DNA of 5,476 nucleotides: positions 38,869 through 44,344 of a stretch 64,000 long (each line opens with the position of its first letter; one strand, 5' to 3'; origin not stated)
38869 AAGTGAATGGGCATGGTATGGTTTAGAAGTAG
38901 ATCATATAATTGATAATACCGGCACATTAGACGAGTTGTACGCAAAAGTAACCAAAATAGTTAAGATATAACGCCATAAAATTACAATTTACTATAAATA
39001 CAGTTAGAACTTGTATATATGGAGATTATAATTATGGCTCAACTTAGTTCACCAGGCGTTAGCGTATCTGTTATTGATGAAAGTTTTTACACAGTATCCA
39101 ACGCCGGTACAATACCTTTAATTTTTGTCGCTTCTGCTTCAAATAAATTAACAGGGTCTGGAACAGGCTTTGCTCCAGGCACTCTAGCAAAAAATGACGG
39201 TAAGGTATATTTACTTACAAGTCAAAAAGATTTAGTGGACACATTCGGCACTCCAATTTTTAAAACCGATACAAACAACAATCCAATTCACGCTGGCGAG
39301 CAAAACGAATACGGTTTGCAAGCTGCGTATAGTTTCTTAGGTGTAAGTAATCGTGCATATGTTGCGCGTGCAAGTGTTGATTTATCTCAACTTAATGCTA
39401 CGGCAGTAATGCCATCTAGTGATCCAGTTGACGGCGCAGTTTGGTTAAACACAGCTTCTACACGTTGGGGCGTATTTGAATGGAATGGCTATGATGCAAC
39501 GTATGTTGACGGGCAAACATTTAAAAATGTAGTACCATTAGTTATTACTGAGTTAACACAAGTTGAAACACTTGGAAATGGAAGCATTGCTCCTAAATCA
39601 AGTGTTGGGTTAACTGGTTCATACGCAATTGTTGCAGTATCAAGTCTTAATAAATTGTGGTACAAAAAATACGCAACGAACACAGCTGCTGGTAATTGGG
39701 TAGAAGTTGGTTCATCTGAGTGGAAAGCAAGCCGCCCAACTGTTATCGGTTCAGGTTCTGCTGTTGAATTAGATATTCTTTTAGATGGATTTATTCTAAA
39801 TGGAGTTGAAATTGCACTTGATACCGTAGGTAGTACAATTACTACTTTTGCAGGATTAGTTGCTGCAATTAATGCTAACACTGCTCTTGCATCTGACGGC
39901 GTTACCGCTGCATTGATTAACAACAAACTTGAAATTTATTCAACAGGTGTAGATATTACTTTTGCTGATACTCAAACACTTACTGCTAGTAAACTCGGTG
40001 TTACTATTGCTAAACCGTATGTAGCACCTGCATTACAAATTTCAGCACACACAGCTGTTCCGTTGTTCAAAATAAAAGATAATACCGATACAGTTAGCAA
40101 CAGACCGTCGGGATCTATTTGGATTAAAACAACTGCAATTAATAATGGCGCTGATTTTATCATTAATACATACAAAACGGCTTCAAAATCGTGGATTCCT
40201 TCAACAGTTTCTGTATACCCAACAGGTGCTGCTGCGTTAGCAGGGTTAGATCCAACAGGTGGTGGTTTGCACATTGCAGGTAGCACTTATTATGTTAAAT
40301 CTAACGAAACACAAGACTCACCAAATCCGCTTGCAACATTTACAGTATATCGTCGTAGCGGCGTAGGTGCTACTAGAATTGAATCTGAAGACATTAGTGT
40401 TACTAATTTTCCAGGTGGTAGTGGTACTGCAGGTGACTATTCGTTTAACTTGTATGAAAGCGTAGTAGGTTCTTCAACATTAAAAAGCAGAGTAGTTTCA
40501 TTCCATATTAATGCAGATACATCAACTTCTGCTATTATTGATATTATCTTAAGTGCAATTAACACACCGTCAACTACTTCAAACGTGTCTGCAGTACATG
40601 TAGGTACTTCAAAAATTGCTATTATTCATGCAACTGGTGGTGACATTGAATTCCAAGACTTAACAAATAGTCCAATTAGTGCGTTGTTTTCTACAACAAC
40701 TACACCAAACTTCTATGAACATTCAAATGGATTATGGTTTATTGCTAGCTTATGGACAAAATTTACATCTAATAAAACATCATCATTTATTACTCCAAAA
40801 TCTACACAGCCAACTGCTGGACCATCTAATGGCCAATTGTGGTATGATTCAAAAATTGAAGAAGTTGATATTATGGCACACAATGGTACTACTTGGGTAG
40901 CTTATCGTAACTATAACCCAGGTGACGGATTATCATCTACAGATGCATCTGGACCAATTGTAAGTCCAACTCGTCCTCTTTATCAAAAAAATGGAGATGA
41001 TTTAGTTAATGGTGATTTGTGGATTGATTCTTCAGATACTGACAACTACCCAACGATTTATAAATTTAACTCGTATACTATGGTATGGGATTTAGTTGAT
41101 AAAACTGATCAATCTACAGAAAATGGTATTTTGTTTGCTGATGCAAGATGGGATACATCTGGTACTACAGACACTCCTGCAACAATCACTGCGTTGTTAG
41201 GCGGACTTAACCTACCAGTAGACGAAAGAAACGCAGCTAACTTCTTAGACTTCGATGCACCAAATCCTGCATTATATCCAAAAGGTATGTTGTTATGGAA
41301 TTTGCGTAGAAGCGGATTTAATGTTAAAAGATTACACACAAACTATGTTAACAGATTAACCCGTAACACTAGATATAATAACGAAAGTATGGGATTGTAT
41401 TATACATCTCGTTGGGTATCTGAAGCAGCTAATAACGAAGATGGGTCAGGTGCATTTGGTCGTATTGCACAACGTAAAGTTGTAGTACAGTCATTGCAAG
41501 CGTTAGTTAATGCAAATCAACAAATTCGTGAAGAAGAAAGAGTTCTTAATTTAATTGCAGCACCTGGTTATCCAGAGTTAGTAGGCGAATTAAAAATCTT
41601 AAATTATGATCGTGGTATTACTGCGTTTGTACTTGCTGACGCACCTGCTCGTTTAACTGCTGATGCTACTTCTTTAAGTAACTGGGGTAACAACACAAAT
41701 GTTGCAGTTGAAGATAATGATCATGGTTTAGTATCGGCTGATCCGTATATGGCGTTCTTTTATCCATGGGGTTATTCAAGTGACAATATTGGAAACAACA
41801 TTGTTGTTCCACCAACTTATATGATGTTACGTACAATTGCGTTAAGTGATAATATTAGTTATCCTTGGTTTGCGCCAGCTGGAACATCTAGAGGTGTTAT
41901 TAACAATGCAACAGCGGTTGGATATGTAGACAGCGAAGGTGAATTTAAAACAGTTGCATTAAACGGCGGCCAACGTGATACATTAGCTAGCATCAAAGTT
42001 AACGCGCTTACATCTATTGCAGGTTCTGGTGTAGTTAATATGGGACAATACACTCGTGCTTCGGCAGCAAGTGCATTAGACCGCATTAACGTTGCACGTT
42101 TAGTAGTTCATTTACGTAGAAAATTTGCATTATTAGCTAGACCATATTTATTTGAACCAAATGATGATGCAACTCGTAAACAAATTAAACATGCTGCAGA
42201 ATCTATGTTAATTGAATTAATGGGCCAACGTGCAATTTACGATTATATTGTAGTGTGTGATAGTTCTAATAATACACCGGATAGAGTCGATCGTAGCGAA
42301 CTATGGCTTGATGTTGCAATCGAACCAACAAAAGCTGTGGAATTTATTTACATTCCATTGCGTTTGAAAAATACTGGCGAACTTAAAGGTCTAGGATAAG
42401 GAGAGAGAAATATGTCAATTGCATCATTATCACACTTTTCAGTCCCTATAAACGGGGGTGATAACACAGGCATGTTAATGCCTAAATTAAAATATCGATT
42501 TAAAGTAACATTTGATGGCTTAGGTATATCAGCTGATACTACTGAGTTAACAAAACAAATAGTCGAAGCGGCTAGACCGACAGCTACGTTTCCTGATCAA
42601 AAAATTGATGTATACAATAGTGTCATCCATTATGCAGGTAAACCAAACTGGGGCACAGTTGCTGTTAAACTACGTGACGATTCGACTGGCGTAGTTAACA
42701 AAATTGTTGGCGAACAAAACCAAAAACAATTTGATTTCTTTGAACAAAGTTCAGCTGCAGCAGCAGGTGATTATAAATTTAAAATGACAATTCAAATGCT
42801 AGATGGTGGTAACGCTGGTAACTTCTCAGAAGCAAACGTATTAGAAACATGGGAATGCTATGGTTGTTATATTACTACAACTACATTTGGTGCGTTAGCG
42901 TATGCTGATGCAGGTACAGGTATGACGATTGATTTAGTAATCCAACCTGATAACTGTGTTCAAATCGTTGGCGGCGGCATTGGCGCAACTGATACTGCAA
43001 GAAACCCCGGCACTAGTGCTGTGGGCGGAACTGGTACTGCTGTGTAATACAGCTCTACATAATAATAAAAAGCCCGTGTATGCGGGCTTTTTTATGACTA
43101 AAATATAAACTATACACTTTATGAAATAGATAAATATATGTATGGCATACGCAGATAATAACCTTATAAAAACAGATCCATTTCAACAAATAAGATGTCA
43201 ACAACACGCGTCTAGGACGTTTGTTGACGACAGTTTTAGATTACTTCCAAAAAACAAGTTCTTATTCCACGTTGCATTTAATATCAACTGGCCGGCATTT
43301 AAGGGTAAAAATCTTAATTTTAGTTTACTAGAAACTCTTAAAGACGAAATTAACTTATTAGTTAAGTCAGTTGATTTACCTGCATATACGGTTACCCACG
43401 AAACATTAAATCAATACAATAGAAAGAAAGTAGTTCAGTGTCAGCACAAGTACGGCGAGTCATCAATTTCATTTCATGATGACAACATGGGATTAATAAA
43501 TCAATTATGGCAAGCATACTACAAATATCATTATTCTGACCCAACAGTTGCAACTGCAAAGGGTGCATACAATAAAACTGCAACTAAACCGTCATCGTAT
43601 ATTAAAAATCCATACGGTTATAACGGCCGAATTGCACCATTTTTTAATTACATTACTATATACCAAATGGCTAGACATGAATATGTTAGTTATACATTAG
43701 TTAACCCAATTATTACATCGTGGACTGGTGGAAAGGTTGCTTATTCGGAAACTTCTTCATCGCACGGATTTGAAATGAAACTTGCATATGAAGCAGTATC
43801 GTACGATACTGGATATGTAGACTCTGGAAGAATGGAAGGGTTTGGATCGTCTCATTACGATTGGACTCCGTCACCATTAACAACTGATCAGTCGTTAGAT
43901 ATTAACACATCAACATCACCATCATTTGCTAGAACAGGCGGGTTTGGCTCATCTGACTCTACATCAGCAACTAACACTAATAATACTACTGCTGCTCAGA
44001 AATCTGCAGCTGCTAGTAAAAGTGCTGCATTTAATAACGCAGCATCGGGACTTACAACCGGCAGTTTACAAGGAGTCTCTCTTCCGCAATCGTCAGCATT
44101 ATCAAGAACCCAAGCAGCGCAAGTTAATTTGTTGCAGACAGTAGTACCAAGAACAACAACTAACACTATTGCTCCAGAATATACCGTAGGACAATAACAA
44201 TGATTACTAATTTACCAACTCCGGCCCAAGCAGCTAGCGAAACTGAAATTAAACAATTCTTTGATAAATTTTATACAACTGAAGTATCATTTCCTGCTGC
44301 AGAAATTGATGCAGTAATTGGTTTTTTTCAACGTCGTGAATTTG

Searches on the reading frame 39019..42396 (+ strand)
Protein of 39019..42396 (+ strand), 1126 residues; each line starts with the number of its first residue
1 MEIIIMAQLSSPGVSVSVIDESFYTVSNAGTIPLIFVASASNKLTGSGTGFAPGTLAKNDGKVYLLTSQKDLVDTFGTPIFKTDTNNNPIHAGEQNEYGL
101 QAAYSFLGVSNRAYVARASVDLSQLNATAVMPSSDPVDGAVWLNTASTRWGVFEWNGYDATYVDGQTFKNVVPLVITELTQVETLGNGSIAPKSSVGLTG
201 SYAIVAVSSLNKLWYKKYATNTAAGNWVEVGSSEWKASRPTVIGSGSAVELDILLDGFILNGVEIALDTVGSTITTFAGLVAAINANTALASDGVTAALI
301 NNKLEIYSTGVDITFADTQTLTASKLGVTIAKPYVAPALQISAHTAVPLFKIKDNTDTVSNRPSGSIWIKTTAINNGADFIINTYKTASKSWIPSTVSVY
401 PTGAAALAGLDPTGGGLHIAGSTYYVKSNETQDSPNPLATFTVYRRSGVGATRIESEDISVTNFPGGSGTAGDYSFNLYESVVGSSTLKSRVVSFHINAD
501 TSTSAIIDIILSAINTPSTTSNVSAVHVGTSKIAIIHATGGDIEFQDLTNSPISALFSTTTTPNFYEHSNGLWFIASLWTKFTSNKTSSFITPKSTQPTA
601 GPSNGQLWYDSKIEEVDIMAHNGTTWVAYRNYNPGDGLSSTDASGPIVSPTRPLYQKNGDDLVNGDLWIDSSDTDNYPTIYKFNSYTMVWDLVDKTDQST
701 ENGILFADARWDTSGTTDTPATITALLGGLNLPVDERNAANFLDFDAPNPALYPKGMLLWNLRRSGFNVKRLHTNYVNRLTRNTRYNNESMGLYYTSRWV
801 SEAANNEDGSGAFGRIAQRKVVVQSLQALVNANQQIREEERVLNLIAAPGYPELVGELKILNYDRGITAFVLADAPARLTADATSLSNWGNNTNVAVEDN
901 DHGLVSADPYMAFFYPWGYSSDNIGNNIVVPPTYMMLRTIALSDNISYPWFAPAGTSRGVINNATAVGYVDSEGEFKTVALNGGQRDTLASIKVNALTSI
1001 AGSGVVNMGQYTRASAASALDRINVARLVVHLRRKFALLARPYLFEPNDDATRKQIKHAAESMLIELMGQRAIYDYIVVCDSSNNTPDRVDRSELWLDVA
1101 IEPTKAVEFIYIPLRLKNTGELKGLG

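Call 20: search_protein_families(library=phrogs, proteins=[window:39019-42396:+], max_evalue=0.00001)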
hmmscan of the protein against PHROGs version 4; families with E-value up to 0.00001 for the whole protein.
window:39019-42396:+ (1126 aa): 3 families
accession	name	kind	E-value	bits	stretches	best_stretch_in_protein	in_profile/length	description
phrog_10581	-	tail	1.2e-208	696.6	1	6-1120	1-913/915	tail sheath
phrog_23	-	tail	1.7e-40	140.2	1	796-1120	173-466/496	tail sheath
phrog_34521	-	tail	3.2e-13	49.5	1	890-1118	730-952/962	tail sheath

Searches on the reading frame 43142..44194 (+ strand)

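Call 20: search_protein_families(library=phrogs, proteins=[window:43142-44194:+], max_evalue=0.00001)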
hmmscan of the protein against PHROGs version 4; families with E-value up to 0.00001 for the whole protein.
window:43142-44194:+ (351 aa): 2 families
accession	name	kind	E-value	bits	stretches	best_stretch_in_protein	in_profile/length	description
phrog_13438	-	tail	2.9e-12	47.4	1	6-220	23-249/364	tail tube protein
phrog_4542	-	tail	1.5e-07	32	1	36-223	25-182/214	tail tube protein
